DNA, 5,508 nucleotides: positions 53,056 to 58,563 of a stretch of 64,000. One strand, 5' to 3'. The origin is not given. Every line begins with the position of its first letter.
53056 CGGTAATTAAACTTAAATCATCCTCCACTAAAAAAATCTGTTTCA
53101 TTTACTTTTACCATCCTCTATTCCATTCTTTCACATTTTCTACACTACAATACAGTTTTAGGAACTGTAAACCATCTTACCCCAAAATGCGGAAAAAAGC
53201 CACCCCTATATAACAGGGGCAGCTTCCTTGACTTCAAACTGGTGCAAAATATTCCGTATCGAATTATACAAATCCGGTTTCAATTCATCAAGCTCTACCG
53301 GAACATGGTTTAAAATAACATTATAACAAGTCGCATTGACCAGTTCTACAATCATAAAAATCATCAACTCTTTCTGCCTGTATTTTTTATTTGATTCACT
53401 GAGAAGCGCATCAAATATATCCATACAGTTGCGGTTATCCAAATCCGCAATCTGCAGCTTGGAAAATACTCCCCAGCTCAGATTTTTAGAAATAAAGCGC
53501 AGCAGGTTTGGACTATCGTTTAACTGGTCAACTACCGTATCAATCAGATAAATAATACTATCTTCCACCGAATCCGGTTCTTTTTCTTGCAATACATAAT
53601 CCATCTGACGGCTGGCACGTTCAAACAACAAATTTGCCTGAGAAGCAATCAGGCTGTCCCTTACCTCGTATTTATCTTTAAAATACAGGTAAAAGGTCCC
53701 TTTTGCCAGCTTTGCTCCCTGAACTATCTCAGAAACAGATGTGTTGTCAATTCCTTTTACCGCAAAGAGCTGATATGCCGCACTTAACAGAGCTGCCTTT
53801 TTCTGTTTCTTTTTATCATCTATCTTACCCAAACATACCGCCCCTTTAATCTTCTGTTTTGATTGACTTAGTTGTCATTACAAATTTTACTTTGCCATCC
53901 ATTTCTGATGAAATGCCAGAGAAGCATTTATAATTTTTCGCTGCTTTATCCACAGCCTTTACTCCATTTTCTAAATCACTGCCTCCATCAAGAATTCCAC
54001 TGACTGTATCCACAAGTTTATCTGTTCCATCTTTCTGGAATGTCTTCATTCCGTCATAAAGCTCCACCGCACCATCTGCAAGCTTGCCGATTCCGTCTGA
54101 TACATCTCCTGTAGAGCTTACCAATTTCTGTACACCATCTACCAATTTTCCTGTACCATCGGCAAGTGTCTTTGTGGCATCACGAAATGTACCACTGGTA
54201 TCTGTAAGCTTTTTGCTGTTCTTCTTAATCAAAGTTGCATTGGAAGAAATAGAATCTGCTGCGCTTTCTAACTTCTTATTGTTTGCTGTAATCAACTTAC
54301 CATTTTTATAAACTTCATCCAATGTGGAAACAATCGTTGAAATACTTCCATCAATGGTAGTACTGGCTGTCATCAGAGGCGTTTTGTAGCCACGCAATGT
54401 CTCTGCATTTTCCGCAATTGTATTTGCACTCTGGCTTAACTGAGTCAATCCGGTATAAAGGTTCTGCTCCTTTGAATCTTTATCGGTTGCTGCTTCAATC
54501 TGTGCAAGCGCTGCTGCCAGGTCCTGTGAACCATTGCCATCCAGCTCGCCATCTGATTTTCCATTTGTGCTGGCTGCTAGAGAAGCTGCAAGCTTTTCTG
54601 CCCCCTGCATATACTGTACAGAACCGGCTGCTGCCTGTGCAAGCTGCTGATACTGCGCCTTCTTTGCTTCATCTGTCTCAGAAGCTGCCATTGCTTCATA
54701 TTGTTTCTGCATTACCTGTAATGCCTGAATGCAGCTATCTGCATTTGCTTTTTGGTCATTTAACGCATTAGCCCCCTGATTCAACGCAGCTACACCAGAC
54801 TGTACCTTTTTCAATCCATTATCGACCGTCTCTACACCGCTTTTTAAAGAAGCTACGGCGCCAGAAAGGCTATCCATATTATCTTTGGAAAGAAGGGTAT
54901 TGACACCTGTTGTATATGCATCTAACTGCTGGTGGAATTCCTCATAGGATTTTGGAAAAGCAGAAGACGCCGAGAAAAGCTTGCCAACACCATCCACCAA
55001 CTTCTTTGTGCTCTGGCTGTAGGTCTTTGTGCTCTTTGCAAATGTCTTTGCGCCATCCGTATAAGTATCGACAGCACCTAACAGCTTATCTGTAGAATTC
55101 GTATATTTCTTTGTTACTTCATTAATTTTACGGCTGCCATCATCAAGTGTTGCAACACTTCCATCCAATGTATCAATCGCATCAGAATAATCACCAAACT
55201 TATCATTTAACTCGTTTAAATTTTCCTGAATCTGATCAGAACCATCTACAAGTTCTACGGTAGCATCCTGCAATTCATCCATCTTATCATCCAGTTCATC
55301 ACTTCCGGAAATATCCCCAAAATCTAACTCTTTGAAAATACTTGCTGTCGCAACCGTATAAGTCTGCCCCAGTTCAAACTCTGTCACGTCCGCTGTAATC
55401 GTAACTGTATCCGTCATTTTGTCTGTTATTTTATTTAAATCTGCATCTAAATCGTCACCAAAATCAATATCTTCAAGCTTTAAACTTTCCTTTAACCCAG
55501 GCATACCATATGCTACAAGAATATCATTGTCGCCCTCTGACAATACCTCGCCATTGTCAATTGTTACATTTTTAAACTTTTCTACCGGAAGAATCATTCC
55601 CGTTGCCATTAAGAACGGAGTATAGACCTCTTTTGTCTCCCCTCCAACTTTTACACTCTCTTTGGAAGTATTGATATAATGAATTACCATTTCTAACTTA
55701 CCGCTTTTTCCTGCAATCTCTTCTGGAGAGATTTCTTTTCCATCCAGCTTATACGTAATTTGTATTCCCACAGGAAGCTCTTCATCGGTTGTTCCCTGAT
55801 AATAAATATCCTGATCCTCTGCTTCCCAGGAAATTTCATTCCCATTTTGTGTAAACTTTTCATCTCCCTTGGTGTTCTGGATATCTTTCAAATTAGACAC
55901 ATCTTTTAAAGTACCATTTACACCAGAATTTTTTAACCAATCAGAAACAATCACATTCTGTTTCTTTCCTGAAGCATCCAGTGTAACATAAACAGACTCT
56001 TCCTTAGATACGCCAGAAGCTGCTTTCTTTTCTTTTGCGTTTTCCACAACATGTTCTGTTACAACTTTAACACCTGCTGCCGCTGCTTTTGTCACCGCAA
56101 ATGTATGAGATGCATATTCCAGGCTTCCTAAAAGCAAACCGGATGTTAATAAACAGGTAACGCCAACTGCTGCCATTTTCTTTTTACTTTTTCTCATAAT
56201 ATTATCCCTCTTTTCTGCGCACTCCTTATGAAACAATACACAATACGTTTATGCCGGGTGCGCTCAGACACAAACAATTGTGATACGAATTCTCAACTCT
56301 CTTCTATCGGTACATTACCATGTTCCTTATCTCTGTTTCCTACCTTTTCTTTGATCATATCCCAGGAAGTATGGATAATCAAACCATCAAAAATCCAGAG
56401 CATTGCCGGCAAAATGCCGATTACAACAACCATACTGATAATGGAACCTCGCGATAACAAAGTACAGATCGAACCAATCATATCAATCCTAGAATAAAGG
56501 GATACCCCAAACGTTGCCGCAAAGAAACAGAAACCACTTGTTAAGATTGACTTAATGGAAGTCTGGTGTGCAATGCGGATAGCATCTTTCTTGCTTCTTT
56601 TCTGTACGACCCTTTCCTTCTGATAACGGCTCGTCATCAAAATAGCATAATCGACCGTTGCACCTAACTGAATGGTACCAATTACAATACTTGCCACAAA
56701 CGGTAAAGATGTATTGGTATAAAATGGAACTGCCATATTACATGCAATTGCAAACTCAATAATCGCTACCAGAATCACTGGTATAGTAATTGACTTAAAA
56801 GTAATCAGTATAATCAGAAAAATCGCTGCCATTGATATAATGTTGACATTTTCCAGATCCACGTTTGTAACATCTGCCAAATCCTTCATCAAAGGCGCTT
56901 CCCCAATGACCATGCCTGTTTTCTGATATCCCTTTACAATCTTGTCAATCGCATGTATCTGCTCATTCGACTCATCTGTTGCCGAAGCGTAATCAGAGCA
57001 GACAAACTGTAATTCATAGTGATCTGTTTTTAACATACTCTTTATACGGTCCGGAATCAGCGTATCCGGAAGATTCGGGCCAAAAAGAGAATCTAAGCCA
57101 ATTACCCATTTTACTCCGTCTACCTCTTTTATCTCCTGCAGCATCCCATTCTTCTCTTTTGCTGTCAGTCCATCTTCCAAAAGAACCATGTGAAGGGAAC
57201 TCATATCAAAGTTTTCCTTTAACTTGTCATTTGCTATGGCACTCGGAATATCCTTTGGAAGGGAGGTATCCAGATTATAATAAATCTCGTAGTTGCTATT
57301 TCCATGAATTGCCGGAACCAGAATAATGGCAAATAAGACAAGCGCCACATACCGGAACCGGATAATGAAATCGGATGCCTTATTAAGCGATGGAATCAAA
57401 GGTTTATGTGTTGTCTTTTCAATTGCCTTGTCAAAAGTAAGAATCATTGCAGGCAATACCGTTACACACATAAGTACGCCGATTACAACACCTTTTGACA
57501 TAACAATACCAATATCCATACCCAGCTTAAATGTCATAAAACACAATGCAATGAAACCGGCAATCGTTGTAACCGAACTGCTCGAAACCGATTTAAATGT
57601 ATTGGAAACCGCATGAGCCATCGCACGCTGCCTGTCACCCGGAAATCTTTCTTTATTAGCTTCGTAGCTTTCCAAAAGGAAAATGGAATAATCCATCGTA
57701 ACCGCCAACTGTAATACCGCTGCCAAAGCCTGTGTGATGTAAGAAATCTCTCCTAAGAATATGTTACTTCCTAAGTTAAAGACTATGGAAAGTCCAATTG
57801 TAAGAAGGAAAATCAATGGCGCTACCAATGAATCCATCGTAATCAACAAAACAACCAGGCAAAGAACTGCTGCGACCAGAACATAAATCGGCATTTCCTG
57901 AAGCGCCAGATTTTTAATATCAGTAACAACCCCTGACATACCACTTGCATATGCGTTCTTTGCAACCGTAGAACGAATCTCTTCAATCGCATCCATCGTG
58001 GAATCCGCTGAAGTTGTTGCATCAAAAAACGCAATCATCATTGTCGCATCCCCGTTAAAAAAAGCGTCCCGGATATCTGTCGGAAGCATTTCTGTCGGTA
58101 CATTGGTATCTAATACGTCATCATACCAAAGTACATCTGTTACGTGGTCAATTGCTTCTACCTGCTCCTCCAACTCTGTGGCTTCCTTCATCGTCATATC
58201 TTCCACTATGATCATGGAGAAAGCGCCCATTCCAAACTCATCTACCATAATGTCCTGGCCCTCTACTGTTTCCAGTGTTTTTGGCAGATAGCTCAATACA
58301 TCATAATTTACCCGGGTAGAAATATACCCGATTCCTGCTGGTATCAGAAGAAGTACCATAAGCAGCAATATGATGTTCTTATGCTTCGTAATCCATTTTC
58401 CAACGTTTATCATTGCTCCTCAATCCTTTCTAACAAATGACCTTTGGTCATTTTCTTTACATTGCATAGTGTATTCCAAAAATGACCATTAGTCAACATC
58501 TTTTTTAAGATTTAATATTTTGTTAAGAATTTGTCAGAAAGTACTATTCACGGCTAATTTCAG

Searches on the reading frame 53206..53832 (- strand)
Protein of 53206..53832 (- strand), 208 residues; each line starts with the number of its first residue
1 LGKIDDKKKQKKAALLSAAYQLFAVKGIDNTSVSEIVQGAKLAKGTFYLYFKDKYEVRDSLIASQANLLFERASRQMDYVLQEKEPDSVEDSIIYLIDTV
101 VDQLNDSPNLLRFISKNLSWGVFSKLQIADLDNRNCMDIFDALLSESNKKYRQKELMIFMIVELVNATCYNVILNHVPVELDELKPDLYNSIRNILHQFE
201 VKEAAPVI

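Call 60: search_protein_families(library=pfam, proteins=[window:53206-53832:-], max_evalue=0.00001)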
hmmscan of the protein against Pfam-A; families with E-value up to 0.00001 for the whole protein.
window:53206-53832:- (208 aa): 1 family
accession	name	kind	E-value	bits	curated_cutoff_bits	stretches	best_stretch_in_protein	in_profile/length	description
PF00440.29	TetR_N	-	2.7e-13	49.9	24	1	15-57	1-43/47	Bacterial regulatory proteins, tetR family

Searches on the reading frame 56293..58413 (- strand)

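Call 60: search_protein_families(library=pfam, proteins=[window:56293-58413:-], max_evalue=0.00001)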
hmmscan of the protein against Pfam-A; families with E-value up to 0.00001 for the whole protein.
window:56293-58413:- (706 aa): 2 families
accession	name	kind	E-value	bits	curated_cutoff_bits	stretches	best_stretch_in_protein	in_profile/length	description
PF03176.21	MMPL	-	5.1e-55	187.2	20.5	2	120-327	84-302/333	MMPL family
PF00873.25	ACR_tran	-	8.7e-08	30.8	28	0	519-625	863-968/1021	AcrB/AcrD/AcrF family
